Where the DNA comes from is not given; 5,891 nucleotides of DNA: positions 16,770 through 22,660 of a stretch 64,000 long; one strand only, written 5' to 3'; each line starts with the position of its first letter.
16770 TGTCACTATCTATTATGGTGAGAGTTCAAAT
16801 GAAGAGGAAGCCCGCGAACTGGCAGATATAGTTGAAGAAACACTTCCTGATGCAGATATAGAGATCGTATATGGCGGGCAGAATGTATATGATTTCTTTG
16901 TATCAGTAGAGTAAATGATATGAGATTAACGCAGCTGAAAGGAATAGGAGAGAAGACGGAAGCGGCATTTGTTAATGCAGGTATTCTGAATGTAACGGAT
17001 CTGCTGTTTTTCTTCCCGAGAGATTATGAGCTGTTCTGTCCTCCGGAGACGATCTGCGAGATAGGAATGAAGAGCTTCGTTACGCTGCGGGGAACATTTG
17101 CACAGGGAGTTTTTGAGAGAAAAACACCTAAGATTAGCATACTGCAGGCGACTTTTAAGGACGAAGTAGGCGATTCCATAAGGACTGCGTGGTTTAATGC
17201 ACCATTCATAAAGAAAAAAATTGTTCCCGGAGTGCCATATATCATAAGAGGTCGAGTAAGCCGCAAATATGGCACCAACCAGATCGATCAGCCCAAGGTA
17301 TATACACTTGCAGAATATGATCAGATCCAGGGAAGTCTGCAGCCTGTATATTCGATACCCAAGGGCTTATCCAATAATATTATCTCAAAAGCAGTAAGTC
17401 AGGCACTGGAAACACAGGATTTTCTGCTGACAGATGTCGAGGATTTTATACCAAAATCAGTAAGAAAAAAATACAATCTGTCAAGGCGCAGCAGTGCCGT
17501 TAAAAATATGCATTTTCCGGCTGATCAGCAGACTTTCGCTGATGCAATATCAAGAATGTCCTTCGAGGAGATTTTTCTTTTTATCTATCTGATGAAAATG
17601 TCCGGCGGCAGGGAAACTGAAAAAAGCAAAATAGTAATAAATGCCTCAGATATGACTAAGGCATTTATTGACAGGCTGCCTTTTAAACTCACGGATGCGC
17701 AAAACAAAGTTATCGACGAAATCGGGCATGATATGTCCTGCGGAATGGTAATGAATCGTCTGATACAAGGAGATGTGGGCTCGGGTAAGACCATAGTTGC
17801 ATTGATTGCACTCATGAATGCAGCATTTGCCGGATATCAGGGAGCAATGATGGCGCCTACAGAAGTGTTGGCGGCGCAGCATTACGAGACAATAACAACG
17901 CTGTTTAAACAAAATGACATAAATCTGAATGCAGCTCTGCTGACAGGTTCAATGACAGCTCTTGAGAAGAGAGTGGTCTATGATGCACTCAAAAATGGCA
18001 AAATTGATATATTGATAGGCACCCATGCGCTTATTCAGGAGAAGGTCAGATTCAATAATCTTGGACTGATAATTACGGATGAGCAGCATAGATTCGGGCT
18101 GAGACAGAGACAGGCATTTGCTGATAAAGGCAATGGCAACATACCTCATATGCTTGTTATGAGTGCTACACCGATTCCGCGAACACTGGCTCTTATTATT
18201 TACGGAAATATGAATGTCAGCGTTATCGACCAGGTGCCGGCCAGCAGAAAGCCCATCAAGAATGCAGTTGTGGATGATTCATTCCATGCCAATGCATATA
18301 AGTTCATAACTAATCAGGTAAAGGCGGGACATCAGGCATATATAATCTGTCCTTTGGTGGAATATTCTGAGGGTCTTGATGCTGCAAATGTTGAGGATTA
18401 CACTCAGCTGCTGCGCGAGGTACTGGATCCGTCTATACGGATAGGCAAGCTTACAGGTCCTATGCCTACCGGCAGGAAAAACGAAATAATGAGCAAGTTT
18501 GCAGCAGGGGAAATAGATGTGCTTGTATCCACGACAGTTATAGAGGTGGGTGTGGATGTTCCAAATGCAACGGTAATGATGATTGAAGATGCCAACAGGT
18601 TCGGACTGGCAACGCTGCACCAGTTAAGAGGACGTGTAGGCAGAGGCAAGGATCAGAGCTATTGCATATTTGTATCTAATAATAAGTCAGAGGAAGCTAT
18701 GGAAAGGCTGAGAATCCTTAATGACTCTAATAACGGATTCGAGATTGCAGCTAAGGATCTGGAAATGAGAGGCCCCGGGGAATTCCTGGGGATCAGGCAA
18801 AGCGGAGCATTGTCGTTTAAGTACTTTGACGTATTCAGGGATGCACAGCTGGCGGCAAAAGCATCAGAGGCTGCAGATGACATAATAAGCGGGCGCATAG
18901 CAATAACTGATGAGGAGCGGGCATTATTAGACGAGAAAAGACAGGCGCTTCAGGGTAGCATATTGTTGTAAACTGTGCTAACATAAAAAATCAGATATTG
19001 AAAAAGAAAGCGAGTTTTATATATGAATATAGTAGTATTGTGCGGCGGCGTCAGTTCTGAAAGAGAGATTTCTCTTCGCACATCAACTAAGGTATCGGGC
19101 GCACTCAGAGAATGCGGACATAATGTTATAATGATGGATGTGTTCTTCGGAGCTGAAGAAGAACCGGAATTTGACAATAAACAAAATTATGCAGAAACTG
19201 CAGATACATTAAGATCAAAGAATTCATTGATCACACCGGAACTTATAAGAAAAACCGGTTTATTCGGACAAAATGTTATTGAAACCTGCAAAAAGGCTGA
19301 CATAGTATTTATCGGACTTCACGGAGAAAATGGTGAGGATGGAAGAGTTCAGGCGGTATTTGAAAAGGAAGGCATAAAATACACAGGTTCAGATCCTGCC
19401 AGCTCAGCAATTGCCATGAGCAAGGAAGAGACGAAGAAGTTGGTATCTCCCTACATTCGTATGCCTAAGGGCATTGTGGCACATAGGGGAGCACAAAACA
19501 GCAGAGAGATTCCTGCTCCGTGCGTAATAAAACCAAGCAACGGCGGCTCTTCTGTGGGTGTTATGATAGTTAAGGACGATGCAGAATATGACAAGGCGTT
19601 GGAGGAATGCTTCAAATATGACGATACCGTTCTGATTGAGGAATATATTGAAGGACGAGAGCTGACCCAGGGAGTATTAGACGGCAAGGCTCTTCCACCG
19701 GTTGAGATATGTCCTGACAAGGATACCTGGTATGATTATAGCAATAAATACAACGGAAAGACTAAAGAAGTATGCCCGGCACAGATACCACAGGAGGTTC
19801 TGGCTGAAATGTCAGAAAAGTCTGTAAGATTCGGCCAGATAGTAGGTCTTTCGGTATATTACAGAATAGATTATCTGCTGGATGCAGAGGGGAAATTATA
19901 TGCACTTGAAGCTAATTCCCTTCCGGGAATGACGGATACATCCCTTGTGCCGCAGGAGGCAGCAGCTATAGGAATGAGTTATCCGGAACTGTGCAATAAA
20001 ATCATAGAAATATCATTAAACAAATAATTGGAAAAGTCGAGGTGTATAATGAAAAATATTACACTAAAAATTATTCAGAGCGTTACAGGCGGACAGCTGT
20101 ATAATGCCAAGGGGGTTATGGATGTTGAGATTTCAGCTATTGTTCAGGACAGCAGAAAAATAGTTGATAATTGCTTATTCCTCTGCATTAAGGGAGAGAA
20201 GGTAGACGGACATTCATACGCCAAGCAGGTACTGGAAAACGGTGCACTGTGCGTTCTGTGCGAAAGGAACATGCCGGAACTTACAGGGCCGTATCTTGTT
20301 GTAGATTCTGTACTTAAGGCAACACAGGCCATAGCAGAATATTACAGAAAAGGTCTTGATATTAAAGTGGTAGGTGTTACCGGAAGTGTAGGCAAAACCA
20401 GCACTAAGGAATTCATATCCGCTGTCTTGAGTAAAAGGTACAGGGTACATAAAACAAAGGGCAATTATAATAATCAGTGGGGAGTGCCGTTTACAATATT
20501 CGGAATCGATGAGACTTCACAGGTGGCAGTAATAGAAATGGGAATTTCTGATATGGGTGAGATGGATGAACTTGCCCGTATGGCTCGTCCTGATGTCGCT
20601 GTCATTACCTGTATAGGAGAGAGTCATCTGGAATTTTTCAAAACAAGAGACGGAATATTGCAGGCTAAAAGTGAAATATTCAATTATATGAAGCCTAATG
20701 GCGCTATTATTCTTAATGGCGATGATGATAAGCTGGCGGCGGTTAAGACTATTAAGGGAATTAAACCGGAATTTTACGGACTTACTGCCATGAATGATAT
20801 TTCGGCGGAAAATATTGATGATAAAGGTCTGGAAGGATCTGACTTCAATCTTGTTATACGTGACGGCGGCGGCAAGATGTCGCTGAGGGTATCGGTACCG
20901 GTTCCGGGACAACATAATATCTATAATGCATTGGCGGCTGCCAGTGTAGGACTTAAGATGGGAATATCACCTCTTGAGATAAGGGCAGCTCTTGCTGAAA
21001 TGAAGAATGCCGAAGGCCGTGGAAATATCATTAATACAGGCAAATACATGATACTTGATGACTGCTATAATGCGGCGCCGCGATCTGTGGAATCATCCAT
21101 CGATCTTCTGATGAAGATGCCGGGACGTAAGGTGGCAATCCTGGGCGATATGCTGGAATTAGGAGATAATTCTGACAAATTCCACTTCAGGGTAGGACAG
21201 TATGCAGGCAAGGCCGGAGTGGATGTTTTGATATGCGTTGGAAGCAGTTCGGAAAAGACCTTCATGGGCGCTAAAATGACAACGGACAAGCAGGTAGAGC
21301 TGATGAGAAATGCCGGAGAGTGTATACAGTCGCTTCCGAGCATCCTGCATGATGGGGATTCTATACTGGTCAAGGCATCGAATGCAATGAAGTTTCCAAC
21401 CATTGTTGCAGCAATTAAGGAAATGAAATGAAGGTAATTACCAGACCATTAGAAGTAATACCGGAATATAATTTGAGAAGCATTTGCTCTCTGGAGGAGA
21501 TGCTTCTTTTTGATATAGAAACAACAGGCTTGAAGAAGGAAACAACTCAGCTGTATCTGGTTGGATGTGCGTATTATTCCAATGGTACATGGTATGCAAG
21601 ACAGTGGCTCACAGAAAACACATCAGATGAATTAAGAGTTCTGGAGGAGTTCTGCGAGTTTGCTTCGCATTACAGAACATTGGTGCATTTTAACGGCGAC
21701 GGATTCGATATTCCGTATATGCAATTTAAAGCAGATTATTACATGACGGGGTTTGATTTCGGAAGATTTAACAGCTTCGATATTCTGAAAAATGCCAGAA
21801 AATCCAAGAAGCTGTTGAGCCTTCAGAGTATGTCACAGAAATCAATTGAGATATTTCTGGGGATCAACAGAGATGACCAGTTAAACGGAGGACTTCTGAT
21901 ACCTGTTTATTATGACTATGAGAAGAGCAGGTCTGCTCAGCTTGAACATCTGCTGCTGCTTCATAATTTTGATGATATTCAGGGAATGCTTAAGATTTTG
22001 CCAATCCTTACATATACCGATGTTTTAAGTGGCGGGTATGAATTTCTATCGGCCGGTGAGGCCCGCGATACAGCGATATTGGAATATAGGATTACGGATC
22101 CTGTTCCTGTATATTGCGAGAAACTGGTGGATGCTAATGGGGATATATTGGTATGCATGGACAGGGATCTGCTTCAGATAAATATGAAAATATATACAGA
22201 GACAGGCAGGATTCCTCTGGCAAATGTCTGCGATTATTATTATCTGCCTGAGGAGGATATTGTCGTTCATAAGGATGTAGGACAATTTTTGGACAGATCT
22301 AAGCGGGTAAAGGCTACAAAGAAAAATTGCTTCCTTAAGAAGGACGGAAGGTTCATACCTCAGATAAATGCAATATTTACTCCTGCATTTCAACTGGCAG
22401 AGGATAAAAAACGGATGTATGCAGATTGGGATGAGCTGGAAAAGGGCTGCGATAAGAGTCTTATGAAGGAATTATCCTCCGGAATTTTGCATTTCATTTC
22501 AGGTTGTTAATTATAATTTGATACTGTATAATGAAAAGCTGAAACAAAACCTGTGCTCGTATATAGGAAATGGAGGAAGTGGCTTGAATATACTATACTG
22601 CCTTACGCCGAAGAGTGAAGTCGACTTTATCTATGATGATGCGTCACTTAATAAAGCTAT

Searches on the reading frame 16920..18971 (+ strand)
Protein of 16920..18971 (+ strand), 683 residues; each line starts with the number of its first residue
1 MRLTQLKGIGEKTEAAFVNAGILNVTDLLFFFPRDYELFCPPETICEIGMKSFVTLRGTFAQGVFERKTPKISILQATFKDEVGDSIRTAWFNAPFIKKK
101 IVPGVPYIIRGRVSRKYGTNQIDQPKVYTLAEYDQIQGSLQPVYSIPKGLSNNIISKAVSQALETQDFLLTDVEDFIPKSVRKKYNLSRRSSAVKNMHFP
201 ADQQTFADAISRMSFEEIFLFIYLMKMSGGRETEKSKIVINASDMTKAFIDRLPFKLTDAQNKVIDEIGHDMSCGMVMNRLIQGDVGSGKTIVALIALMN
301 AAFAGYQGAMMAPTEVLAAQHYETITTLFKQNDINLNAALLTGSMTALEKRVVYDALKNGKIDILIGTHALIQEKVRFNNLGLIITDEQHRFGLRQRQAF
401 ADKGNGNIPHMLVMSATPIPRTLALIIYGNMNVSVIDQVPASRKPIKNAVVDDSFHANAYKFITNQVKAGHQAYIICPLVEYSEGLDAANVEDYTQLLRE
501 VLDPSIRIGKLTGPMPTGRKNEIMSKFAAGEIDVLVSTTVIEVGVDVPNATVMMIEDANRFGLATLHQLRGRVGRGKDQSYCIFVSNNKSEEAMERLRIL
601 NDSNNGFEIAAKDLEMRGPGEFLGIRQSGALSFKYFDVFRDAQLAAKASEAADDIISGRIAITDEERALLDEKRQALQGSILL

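Call 18: search_protein_families(library=pfam, proteins=[window:16920-18971:+], max_evalue=0.001)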
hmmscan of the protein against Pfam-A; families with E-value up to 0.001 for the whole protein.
window:16920-18971:+ (683 aa): 7 families
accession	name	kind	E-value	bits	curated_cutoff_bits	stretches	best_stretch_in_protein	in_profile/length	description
PF00270.35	DEAD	-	5.2e-24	85.3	26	1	259-423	2-164/167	DEAD/DEAH box helicase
PF00271.37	Helicase_C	-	8e-24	84.5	23.5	1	466-576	11-109/110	Helicase conserved C-terminal domain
PF17191.10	RecG_wedge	-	8.9e-19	68.1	23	1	6-163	5-159/162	RecG wedge domain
PF19833.4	RecG_dom3_C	-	1e-10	41.9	26.8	1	604-677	2-76/87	ATP-dependent DNA helicase RecG, domain 3, C-terminal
PF04851.21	ResIII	-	4.6e-08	33.6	22.5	1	256-418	3-162/164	Type III restriction enzyme, res subunit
PF00176.29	SNF2-rel_dom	-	9.7e-05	22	24.9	1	277-423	17-168/290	SNF2-related domain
PF07517.20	SecA_DEAD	-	0.00065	19.5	24.6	0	279-356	92-167/290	SecA DEAD-like domain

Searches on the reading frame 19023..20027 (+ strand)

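Call 18: search_protein_families(library=pfam, proteins=[window:19023-20027:+], max_evalue=0.001)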
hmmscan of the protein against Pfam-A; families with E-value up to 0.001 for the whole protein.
window:19023-20027:+ (334 aa): 8 families
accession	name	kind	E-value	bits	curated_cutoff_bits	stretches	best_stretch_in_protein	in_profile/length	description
PF07478.18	Dala_Dala_lig_C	-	1.1e-44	152.8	24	1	160-329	32-204/204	D-ala D-ala ligase C-terminus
PF01820.27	Dala_Dala_lig_N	-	4.7e-23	82.4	34.6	1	2-123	1-121/121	D-ala D-ala ligase N-terminus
PF13535.11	ATP-grasp_4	-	4.1e-09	36.7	27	1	163-298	1-149/160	ATP-grasp domain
PF02655.19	ATP-grasp_3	-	2.9e-08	34.4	23.2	1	140-299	11-155/160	ATP-grasp domain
PF02786.22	CPSase_L_D2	-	4.1e-07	30.2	19.8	1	157-298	31-177/211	Carbamoyl-phosphate synthase L chain, ATP binding domain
PF01071.24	GARS_A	-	3.7e-05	24.1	27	1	162-241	35-122/194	Phosphoribosylglycinamide synthetase, ATP-grasp (A) domain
PF02222.28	ATP-grasp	-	0.0003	20.9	27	1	159-210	25-77/179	ATP-grasp domain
PF08443.16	RimK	-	0.0003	20.9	21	0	163-306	39-172/188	RimK-like ATP-grasp domain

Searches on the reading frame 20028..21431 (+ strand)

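Call 18: search_protein_families(library=pfam, proteins=[window:20028-21431:+], max_evalue=0.001)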
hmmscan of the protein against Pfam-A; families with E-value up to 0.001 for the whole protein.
window:20028-21431:+ (467 aa): 3 families
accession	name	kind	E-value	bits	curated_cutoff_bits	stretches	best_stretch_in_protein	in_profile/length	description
PF08245.18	Mur_ligase_M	-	4e-45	154.7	24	1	117-307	1-199/200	Mur ligase middle domain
PF02875.26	Mur_ligase_C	-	7.9e-15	56.3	28.4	1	330-451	1-126/127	Mur ligase, glutamate ligase domain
PF01225.30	Mur_ligase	-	5.1e-08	33.6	21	1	35-83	2-68/95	Mur ligase family, catalytic domain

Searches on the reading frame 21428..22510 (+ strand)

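Call 18: search_protein_families(library=pfam, proteins=[window:21428-22510:+], max_evalue=0.001)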
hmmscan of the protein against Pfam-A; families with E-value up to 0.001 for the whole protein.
window:21428-22510:+ (360 aa): 3 families
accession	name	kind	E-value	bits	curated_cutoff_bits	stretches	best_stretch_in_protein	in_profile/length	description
PF13482.12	RNase_H_2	-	9.4e-29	100.9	22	1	27-191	2-161/165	RNase_H superfamily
PF03104.25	DNA_pol_B_exo1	-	1.7e-05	24.8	23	1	64-139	139-213/242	DNA polymerase family B, exonuclease domain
PF10108.15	DNA_pol_B_exo2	-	0.00018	21.7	24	1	60-102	29-72/213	Predicted 3'-5' exonuclease related to the exonuclease domain of PolB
